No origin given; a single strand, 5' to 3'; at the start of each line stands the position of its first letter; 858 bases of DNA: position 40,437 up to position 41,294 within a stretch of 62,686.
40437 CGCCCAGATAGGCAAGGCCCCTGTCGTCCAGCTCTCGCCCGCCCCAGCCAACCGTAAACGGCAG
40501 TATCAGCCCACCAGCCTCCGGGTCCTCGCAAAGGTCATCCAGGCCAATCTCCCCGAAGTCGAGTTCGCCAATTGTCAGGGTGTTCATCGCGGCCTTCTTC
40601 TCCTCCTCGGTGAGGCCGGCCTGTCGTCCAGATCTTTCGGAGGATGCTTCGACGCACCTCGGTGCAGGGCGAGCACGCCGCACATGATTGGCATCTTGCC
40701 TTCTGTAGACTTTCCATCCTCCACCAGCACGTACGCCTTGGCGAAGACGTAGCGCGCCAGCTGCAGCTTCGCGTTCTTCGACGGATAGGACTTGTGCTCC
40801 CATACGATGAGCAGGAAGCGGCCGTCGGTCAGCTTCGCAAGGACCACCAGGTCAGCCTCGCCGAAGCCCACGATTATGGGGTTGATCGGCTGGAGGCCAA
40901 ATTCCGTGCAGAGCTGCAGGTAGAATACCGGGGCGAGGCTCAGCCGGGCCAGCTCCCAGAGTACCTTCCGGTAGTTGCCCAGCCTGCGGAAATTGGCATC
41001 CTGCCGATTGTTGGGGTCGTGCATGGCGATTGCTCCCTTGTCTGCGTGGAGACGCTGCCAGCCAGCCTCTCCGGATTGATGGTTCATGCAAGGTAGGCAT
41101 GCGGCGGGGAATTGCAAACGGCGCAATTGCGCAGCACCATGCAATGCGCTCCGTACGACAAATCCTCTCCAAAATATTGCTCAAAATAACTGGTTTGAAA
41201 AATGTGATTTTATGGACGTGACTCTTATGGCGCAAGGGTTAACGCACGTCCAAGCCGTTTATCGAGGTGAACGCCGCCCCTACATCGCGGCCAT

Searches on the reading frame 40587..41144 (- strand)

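Call 8: search_protein_families(library=pfam, proteins=[window:40587-41144:-], max_evalue=1)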
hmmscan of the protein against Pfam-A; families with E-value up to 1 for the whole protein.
window:40587-41144:- (186 aa): 1 family
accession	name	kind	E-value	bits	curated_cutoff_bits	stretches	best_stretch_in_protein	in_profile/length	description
PF04754.18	Transposase_31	-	0.0041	17.2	21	1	98-158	56-115/203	Putative transposase, YhgA-like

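Call 9: search_protein_families(library=ncbifam, proteins=[window:40587-41144:-], max_evalue=1)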
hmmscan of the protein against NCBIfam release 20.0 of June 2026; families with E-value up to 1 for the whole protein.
window:40587-41144:- (186 aa): 0 families
